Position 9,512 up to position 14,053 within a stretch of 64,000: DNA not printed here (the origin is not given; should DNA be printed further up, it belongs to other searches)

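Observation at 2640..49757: About 47-kb lower-GC block between tRNA-Leu(CAA) and guaA, compositionally distinct from flanks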

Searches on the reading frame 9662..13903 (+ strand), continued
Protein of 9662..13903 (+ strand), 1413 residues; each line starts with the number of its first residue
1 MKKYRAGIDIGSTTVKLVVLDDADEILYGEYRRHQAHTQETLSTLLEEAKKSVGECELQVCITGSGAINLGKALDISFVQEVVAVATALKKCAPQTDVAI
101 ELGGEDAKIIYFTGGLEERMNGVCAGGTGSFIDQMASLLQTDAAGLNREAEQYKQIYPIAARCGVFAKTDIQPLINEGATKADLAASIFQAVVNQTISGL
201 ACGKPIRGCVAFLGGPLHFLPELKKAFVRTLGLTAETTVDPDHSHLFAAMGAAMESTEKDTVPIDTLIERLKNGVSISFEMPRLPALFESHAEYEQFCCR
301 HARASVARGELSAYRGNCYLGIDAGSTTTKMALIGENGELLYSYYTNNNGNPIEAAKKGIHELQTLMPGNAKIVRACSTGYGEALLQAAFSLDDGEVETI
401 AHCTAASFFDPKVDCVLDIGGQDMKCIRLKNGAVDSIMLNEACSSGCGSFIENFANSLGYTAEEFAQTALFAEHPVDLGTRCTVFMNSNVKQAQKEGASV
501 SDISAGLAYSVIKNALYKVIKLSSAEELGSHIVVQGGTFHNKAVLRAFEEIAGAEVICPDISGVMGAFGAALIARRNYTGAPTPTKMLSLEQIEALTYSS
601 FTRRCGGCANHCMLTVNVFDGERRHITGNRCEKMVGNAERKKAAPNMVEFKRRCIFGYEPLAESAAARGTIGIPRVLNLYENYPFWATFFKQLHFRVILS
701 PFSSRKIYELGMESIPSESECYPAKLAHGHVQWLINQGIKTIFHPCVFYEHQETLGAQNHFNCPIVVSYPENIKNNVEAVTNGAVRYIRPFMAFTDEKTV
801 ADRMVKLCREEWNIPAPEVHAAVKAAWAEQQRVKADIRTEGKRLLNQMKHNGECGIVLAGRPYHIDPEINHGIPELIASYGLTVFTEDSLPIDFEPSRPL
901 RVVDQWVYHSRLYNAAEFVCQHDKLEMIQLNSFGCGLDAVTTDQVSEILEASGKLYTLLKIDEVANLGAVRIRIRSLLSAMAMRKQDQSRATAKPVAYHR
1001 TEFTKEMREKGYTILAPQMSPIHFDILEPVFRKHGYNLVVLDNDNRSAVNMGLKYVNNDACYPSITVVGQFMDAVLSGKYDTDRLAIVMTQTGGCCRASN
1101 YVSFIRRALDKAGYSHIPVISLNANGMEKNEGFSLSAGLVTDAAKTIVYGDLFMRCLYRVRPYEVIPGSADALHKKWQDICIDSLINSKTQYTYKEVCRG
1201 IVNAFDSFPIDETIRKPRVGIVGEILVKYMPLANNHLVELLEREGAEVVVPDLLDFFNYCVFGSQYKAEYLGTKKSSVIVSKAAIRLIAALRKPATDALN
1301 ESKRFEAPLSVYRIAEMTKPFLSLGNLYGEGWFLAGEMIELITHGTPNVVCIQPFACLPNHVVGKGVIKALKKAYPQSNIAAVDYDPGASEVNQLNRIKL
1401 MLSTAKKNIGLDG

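Call 44: search_protein_families(library=ncbifam, proteins=[window:9662-13903:+], max_evalue=0.00001)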
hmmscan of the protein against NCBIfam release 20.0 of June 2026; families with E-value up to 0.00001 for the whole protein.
window:9662-13903:+ (1413 aa): 6 families
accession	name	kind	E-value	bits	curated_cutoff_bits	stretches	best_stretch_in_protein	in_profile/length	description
TIGR00241.1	CoA_E_activ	domain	5.6e-72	242.2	125.4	2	320-573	3-248/248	acyl-CoA dehydratase activase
TIGR03286.1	methan_mark_15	hypoth_equivalog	2.3e-42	145.4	455.75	2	319-574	146-401/404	methanogenesis marker 15 protein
TIGR02259.1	benz_CoA_red_A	equivalog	4.6e-31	108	578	2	378-549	235-402/432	benzoyl-CoA reductase subunit A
TIGR03192.1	benz_CoA_bzdQ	equivalog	4e-20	72.5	380.2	2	320-574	35-286/293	benzoyl-CoA reductase, bzd-type, subunit Q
TIGR02261.1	benz_CoA_red_D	equivalog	1.3e-15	57.3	312.85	1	376-551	65-234/262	benzoyl-CoA reductase subunit D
NF009842.0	PRK13317.1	equivalog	4.5e-12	45.9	234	0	4-127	3-127/277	type II pantothenate kinase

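Call 55: find_homologous_proteins(query=L058:250-1086:+, max_evalue=1e-50)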
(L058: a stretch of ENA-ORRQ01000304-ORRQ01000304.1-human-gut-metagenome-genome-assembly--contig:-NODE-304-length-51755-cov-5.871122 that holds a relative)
Query L058:250-1086:+ (278 aa): 7870 proteins with E <= 1e-50 among 8000 candidates; the best 120 are listed.
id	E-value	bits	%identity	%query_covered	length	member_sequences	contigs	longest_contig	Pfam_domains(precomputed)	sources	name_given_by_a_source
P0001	1.5e-176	603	100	100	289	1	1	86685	PF08843.18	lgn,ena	-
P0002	3.4e-176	602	100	100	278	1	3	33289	PF08843.18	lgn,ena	-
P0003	3.4e-176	602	100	100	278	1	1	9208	PF08843.18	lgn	-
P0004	3.8e-176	602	100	100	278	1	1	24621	PF08843.18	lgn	-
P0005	4.8e-176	601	100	100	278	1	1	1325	PF08843.18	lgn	-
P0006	4.8e-176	601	100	100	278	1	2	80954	PF08843.18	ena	-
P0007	6.1e-176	601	100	100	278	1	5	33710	PF08843.18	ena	-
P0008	6.7e-176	601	99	100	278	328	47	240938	PF08843.18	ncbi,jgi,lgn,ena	jgi:predicted nucleotidyltransferase component of viral defense system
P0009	8.5e-176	600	100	100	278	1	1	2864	PF08843.18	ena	-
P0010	9.9e-176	600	99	100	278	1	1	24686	PF08843.18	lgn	-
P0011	2.3e-175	599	99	100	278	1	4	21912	PF08843.18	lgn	-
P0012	2.7e-175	599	99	100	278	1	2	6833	PF08843.18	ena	-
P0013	2.6e-174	596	99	100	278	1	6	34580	PF08843.18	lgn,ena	-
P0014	3.2e-174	595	99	100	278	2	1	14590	PF08843.18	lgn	-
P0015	6.8e-174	594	98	100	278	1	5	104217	PF08843.18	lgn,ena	-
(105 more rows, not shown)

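Call 56: find_encoding_contigs(protein=P0008, flank=10000, max_places=8)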
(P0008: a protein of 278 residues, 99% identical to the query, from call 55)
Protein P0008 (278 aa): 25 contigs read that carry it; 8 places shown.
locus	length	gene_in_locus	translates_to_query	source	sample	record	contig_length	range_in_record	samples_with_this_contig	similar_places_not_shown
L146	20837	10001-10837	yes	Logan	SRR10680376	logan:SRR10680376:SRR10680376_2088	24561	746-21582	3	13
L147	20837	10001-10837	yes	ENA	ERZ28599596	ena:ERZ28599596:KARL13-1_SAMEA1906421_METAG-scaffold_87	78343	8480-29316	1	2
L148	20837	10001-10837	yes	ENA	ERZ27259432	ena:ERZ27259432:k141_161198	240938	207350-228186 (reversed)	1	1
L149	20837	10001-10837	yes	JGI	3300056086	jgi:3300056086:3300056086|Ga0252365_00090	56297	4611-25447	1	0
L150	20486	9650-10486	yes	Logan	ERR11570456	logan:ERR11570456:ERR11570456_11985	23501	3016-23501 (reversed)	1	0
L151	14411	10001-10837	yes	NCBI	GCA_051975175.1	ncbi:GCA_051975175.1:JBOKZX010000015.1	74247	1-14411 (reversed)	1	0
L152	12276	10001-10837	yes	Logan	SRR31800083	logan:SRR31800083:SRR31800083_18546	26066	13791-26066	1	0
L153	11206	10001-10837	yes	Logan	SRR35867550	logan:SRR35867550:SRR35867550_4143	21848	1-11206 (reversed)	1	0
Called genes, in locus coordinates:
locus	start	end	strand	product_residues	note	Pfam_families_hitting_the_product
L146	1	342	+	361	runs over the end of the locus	?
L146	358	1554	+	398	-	PF00575:S1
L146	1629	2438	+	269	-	-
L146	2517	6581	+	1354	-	PF17802:SpaA, PF09430:EMC7_beta-sandw (faint), PF13620:CarboxypepD_reg (weak), PF17802:SpaA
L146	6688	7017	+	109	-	-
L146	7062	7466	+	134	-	PF11672:DUF3268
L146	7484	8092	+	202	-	PF04542:Sigma70_r2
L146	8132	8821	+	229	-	-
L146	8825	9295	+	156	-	-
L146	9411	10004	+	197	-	PF13338:AbiEi_4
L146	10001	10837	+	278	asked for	PF08843:AbiEii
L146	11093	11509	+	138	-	PF00436:SSB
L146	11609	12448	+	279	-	-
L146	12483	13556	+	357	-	-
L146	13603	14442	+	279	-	-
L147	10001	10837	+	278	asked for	PF08843:AbiEii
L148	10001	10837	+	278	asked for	PF08843:AbiEii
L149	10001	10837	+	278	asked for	PF08843:AbiEii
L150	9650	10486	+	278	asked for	PF08843:AbiEii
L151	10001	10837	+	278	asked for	PF08843:AbiEii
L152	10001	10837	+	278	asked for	PF08843:AbiEii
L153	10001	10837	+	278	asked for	PF08843:AbiEii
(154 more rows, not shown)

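Call 62: search_solved_structures(query=window:9662-13903:+, max_evalue=0.001)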
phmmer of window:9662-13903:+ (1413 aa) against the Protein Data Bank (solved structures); distinct sequences matched with E-value up to 0.001: 5.
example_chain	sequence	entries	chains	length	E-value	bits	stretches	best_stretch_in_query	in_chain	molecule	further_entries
4eht_A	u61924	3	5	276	4.2e-28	100.6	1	320-575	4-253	Activator of 2-hydroxyisocaproyl-CoA dehydratase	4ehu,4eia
9gai_D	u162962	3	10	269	1.1e-27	99.2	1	321-577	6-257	3-methylbenzoyl-CoA reductase alpha subunit MbdQ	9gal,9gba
1hux_A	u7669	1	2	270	2.6e-27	98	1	320-576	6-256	ACTIVATOR OF (R)-2-HYDROXYGLUTARYL-COA DEHYDRATASE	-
7yyl_E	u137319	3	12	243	2.6e-21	78.1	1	319-576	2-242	Putative CoA-substrate-specific enzyme activase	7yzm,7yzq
9gai_C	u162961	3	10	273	1e-15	59.5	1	320-574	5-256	3-methylbenzoyl-CoA reductase delta subunit MbdP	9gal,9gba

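Call 68: search_protein_families(library=pfam, proteins=[L059:7385-7984:+, L059:8190-9191:+, L059:8115-9119:-, L059:9176-9718:+, L059:9881-10354:+, L059:10366-10911:-, L059:7367-7831:-, L059:6116-6892:-, L059:9890-10369:-], max_evalue=0.01)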
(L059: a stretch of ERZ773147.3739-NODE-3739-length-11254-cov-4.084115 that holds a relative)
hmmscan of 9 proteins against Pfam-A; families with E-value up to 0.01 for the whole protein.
L059:7385-7984:+ (199 aa): 0 families

L059:8190-9191:+ (333 aa): 0 families

L059:8115-9119:- (334 aa): 7 families
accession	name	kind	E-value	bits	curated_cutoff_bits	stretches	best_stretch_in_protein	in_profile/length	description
PF00561.26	Abhydrolase_1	-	4.2e-10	40.1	25.8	2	172-235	58-118/245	alpha/beta hydrolase fold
PF12146.15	Hydrolase_4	-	4.5e-08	33.1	27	1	112-226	4-117/239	Serine aminopeptidase, S33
PF00326.27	Peptidase_S9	-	1.3e-07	31.8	22.6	1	165-322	44-199/213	Prolyl oligopeptidase family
PF02129.25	Peptidase_S15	-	1.5e-05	25.2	23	1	143-225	54-136/262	X-Pro dipeptidyl-peptidase (S15 family)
PF02230.22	Abhydrolase_2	-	1.7e-05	25.2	23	0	267-296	153-182/217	Phospholipase/Carboxylesterase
PF20408.4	Abhydrolase_11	-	0.00048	20.4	27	0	258-314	115-169/193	Alpha/beta hydrolase domain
PF12697.13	Abhydrolase_6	-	0.00071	20.7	26.3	1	118-314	4-206/217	Alpha/beta hydrolase family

L059:9176-9718:+ (180 aa): 4 families
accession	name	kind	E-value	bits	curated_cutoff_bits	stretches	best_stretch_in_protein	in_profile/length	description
PF14278.11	TetR_C_8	-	4.7e-09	36.7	26.1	1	72-172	2-103/103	Transcriptional regulator C-terminal region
PF00440.29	TetR_N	-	8.9e-08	32.2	24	1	11-47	3-39/47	Bacterial regulatory proteins, tetR family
PF19776.5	DUF6262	-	3.2e-05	24.5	29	1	21-68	30-74/110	Family of unknown function (DUF6262)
PF00165.29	HTH_AraC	-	0.0013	19.3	26.6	1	23-47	7-31/42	Bacterial regulatory helix-turn-helix proteins, AraC family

L059:9881-10354:+ (157 aa): 0 families

L059:10366-10911:- (181 aa): 0 families

L059:7367-7831:- (154 aa): 0 families

L059:6116-6892:- (258 aa): 4 families
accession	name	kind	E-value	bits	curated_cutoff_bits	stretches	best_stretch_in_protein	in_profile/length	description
PF14278.11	TetR_C_8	-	1.8e-34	118.3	26.1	1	145-247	1-103/103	Transcriptional regulator C-terminal region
PF00440.29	TetR_N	-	2.6e-06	27.6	24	1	90-127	8-45/47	Bacterial regulatory proteins, tetR family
PF00165.29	HTH_AraC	-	7.6e-05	23.2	26.6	1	94-124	4-34/42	Bacterial regulatory helix-turn-helix proteins, AraC family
PF13022.12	HTH_Tnp_1_2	-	0.0024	18.4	27.9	1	87-128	15-55/122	Helix-turn-helix of insertion element transposase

L059:9890-10369:- (159 aa): 0 families
